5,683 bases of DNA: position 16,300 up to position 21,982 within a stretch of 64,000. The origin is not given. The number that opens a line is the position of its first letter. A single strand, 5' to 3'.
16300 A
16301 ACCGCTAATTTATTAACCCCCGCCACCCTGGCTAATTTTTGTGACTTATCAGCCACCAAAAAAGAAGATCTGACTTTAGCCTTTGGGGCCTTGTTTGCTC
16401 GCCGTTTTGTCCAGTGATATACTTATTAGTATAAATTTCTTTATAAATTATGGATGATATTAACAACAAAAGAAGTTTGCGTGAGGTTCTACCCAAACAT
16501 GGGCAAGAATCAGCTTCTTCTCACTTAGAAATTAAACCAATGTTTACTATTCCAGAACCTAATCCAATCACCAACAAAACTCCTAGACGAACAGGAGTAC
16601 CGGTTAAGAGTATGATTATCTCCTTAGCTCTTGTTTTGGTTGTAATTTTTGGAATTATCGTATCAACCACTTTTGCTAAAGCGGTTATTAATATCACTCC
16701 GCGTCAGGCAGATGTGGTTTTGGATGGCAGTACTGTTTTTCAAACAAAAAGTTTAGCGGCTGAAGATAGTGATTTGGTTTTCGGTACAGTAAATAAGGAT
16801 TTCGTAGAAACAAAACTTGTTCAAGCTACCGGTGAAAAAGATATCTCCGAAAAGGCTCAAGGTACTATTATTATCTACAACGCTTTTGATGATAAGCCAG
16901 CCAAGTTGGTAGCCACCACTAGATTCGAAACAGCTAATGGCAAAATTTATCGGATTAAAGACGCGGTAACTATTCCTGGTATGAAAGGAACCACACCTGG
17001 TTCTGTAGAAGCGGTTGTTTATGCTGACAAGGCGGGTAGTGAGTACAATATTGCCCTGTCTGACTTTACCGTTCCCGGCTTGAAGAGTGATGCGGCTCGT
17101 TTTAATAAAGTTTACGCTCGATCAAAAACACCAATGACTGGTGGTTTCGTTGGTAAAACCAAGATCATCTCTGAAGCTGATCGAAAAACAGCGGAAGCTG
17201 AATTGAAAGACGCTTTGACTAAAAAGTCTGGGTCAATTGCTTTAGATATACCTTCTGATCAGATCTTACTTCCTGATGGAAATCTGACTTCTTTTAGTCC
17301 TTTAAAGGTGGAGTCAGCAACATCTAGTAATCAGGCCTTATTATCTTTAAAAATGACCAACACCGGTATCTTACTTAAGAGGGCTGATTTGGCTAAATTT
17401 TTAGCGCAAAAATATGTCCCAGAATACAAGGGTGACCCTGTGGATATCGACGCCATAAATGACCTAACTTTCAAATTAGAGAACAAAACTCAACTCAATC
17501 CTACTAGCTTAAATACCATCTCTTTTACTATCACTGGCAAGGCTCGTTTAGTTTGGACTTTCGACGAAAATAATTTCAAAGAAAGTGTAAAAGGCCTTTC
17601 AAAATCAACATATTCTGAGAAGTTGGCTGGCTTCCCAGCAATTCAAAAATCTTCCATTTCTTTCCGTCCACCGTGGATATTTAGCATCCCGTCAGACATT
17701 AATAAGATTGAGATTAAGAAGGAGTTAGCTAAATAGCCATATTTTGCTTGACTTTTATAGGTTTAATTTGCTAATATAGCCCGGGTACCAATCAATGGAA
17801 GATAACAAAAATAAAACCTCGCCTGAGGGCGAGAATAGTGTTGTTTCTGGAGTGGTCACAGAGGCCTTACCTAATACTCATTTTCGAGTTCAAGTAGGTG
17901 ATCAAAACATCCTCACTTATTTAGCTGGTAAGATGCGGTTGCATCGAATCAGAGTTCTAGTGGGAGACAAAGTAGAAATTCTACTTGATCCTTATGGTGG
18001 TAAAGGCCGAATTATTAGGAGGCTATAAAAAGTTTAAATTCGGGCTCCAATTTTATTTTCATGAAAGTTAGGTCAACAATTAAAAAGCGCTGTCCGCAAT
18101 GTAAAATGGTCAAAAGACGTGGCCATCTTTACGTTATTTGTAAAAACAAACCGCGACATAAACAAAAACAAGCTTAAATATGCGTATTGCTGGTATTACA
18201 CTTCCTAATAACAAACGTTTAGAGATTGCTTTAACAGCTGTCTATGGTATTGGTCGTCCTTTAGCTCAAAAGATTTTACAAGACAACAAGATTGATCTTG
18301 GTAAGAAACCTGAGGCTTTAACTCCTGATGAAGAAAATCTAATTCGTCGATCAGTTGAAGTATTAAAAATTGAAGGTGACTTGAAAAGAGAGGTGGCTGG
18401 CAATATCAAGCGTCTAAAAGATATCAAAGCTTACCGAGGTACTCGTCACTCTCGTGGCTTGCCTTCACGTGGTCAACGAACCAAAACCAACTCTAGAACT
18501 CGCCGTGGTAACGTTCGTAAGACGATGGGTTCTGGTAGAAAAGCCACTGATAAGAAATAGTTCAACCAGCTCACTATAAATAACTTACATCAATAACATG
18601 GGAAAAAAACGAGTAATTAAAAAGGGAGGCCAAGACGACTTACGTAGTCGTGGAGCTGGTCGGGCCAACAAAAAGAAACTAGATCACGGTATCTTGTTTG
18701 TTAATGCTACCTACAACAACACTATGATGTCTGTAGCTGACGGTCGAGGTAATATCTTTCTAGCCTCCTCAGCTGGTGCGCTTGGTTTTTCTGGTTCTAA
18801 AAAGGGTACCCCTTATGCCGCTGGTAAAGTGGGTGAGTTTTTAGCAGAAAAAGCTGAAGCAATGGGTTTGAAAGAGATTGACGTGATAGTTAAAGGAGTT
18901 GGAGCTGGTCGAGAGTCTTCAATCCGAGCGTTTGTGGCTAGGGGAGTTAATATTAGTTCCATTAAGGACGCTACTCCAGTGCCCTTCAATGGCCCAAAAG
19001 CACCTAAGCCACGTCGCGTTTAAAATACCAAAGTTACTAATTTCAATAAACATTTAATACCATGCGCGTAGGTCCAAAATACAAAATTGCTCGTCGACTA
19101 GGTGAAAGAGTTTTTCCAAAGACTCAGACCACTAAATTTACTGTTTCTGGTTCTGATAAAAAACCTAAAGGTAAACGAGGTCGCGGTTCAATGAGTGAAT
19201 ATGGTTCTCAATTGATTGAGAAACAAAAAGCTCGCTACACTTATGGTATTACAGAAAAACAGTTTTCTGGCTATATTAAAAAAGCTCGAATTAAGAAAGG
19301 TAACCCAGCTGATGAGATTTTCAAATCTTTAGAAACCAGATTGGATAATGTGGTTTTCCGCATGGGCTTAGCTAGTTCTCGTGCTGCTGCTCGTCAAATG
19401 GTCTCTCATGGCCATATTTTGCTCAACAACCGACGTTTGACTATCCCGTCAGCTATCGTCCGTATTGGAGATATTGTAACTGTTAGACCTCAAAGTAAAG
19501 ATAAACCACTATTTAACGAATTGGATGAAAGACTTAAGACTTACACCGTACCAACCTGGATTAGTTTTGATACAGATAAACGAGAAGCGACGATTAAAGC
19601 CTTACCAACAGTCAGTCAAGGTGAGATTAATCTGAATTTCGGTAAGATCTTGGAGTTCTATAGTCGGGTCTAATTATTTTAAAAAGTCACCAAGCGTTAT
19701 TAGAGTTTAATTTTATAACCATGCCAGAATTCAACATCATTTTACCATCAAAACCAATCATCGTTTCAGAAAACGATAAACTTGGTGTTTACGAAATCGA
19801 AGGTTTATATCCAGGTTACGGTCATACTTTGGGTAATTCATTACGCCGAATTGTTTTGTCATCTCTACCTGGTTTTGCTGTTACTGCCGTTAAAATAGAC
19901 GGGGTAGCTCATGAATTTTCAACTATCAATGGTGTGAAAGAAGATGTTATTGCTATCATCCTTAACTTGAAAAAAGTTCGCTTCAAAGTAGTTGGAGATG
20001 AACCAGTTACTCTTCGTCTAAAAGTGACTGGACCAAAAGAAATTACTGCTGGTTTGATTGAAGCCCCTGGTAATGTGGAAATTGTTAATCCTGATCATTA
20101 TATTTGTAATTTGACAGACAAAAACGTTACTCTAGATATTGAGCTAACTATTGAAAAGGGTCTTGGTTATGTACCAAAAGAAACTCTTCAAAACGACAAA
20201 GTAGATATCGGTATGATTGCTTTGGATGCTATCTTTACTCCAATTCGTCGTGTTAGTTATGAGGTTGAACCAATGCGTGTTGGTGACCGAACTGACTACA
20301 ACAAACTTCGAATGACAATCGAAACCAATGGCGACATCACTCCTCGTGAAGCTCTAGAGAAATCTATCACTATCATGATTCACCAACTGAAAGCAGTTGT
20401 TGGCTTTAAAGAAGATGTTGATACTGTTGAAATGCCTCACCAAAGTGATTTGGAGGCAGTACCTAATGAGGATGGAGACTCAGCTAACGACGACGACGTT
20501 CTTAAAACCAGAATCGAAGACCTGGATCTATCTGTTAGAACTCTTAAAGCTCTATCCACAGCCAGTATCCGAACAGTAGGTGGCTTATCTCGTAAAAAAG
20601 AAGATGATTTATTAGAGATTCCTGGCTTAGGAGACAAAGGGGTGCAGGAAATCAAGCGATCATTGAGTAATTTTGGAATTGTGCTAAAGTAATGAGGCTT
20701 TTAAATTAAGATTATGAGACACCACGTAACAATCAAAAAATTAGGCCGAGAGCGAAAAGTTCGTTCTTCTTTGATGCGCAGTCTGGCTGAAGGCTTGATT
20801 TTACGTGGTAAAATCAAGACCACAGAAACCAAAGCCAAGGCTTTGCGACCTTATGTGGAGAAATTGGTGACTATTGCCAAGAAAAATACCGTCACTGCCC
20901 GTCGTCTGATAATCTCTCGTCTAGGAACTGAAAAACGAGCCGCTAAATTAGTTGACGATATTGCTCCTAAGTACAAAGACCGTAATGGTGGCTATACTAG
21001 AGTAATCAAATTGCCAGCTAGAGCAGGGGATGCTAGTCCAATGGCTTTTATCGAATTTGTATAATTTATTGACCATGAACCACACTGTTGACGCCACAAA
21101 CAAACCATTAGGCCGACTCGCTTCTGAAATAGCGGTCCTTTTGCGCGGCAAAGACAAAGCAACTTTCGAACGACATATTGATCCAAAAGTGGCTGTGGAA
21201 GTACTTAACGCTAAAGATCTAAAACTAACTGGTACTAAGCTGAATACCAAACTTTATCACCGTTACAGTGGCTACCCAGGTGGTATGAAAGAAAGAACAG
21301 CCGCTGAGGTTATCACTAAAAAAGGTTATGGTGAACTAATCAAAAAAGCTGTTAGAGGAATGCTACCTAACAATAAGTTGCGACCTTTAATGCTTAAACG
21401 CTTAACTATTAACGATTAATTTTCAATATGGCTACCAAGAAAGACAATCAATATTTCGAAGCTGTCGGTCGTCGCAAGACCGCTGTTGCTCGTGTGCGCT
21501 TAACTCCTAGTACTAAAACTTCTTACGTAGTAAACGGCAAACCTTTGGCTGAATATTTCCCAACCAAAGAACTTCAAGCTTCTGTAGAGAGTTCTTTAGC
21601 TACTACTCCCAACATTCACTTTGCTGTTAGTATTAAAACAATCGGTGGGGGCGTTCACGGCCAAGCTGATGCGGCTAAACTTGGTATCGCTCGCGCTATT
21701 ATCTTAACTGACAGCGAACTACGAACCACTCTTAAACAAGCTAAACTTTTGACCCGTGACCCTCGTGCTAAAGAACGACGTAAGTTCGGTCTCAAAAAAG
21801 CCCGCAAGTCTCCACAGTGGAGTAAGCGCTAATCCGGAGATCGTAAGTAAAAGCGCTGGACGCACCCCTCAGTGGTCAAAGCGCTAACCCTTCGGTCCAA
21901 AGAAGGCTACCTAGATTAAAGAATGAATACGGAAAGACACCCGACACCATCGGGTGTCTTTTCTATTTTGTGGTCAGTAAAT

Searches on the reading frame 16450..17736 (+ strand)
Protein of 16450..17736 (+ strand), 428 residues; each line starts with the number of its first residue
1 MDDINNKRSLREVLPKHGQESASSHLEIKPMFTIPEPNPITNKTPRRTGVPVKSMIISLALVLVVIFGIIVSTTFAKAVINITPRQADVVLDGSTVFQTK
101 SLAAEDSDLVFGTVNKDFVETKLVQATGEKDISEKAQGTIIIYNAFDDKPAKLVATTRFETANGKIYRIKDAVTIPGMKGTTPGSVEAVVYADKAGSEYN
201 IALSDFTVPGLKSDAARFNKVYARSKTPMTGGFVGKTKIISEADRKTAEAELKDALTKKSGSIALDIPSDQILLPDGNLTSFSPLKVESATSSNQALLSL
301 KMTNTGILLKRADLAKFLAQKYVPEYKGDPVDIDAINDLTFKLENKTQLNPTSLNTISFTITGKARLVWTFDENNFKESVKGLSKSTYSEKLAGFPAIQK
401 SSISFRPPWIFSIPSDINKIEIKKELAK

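Call 75: search_protein_families(library=pfam, proteins=[window:16450-17736:+], max_evalue=0.001)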
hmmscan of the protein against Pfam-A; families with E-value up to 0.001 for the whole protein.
window:16450-17736:+ (428 aa): 1 family
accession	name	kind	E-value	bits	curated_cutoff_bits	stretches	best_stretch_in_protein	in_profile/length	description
PF21110.3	GlxA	-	1.2e-05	26.4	27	1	135-199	1-77/105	GlxA beta barrel domain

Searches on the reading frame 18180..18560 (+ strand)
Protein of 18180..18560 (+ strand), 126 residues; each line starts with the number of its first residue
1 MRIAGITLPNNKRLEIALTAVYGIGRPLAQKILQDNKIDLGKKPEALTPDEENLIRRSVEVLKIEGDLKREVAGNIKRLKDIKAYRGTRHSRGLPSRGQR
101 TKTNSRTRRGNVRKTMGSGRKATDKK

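Call 75: search_protein_families(library=pfam, proteins=[window:18180-18560:+], max_evalue=0.001)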
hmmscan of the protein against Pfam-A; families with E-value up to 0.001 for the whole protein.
window:18180-18560:+ (126 aa): 1 family
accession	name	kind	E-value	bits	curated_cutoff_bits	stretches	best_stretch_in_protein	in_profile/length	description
PF00416.27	Ribosomal_S13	-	2.3e-27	96.3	31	1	2-107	1-128/128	Ribosomal protein S13/S18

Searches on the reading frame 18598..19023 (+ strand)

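Call 75: search_protein_families(library=pfam, proteins=[window:18598-19023:+], max_evalue=0.001)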
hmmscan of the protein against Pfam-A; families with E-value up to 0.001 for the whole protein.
window:18598-19023:+ (141 aa): 1 family
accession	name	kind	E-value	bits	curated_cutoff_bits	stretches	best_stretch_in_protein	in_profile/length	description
PF00411.24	Ribosomal_S11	-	5.4e-31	107.7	25.1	1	31-140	1-110/110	Ribosomal protein S11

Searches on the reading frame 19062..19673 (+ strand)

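Call 75: search_protein_families(library=pfam, proteins=[window:19062-19673:+], max_evalue=0.001)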
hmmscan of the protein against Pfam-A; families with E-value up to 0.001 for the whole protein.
window:19062-19673:+ (203 aa): 2 families
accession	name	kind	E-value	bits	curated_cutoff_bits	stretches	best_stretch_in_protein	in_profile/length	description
PF01479.30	S4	-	2.6e-18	65.9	22.8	1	93-139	2-48/48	S4 domain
PF00163.24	Ribosomal_S4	-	3.4e-15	56.9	23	1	4-88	4-92/95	Ribosomal protein S4/S9 N-terminal domain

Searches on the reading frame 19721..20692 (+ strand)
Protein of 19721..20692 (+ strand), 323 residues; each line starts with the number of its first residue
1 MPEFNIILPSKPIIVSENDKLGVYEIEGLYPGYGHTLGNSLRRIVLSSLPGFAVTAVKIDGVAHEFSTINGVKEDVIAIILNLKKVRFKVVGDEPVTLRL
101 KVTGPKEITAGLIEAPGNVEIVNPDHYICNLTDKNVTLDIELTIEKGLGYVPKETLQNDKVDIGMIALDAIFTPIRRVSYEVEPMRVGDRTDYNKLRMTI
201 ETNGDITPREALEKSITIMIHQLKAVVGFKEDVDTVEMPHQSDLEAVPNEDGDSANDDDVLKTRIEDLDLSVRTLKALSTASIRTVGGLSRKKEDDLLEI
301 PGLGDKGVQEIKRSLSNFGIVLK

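Call 75: search_protein_families(library=pfam, proteins=[window:19721-20692:+], max_evalue=0.001)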
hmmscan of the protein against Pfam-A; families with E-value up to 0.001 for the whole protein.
window:19721-20692:+ (323 aa): 5 families
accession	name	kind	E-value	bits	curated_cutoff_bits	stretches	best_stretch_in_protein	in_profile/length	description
PF01000.31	RNA_pol_A_bac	-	5.9e-34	117.3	33.9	1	57-173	1-119/119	RNA polymerase Rpb3/RpoA insert domain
PF01193.29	RNA_pol_L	-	2.2e-21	75.8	24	1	31-223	5-74/74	RNA polymerase Rpb3/Rpb11 dimerisation domain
PF03118.21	RNA_pol_A_CTD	-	9.2e-17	61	23.8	1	257-316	7-66/67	Bacterial RNA polymerase, alpha chain C terminal domain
PF13656.11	RNA_pol_L_2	-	4.3e-05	23.6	27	0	194-225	40-71/75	RNA polymerase Rpb3/Rpb11 dimerisation domain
PF14520.12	HHH_5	-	6.2e-05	23.8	27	1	274-315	14-55/57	Helix-hairpin-helix domain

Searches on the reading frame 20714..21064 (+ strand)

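Call 75: search_protein_families(library=pfam, proteins=[window:20714-21064:+], max_evalue=0.001)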
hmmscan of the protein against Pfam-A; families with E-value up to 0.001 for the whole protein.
window:20714-21064:+ (116 aa): 1 family
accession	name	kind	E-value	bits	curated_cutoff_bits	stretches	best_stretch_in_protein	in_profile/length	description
PF01196.24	Ribosomal_L17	-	9.3e-35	119.9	27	1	20-116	1-97/97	Ribosomal protein L17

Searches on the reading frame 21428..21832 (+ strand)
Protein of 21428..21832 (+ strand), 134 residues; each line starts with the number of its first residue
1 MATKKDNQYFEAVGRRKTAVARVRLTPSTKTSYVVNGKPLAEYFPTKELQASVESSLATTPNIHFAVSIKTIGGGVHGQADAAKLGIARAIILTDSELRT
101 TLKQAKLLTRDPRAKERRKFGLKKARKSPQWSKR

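Call 75: search_protein_families(library=pfam, proteins=[window:21428-21832:+], max_evalue=0.001)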
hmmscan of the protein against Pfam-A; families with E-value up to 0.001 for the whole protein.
window:21428-21832:+ (134 aa): 1 family
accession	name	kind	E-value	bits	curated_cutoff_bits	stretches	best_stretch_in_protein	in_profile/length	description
PF00380.25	Ribosomal_S9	-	6.8e-39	133.5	22.5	1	14-134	1-121/121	Ribosomal protein S9/S16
